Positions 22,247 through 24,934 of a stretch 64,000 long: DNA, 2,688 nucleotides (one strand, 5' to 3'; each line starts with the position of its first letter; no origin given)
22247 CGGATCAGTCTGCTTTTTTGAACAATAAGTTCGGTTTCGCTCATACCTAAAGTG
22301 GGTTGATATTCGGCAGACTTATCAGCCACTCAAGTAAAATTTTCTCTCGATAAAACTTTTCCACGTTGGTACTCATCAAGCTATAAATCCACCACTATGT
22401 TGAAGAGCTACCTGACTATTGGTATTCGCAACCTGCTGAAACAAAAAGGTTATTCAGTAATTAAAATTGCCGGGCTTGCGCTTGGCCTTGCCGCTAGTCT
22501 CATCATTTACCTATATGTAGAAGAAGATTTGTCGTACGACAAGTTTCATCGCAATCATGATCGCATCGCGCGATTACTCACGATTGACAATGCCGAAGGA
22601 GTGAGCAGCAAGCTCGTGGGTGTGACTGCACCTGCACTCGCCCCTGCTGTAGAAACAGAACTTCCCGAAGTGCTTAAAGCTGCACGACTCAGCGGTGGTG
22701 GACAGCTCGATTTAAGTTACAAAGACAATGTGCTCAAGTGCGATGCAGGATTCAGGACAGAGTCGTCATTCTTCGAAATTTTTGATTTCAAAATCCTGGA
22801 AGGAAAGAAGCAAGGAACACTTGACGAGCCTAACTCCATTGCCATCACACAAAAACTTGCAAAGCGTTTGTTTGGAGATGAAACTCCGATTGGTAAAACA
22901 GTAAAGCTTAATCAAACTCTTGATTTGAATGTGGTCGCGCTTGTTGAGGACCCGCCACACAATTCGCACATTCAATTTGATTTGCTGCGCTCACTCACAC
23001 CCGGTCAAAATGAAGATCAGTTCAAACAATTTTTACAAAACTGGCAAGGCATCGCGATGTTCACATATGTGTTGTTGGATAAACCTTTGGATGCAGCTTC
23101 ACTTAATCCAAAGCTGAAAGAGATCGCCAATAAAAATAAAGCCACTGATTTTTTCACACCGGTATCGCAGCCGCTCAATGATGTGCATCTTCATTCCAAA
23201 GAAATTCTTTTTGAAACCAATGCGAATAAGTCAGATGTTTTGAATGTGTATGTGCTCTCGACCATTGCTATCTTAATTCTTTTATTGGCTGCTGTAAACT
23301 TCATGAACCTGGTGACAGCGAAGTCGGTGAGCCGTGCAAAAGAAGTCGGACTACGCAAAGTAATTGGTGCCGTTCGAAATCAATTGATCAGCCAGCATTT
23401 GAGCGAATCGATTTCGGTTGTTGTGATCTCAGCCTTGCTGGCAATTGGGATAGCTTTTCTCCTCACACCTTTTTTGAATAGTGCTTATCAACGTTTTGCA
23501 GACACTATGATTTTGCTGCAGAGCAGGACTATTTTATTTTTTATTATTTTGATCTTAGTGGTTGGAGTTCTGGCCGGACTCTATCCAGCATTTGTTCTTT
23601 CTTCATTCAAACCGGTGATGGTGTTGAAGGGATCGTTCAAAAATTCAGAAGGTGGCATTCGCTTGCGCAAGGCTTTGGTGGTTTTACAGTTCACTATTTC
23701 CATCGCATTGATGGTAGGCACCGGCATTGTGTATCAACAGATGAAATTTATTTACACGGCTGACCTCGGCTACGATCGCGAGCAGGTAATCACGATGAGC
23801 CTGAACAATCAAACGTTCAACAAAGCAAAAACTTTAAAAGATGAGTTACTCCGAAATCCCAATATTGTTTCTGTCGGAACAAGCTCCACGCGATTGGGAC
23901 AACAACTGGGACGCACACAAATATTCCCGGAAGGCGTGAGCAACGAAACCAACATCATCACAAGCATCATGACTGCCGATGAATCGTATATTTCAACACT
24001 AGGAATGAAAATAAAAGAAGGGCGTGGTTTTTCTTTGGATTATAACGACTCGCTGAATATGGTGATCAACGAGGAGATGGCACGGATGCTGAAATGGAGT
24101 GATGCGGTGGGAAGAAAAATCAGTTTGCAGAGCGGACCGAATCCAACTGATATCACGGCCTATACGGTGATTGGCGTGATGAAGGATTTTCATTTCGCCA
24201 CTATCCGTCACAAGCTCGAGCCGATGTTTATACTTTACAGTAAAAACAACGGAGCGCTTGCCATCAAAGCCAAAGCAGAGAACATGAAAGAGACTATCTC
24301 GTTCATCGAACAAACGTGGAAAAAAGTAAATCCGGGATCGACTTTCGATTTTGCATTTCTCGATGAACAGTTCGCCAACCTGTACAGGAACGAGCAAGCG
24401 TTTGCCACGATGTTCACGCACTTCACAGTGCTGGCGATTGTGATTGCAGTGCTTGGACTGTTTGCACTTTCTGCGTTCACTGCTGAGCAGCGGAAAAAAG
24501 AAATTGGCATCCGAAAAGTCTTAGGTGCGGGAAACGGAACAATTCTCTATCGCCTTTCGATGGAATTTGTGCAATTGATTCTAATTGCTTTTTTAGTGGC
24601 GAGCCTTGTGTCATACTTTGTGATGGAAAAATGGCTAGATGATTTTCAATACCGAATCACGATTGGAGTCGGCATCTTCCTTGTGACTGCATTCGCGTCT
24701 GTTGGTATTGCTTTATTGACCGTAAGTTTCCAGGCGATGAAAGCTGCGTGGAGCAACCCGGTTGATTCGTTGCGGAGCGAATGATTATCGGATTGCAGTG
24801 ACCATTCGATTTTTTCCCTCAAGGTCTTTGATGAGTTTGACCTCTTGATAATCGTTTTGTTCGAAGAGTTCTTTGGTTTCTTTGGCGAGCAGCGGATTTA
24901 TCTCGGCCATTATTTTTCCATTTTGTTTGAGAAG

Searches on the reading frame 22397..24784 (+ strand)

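Call 78: search_protein_families(library=pfam, proteins=[window:22397-24784:+], max_evalue=0.00001)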
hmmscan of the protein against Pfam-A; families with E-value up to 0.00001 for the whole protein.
window:22397-24784:+ (795 aa): 2 families
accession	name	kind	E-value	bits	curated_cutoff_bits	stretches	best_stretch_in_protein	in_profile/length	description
PF12704.14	MacB_PCD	-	1.6e-29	104.1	27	2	21-242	2-206/207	MacB-like periplasmic core domain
PF02687.27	FtsX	-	5e-25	88.3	25.5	2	289-404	2-118/120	FtsX-like permease C-terminal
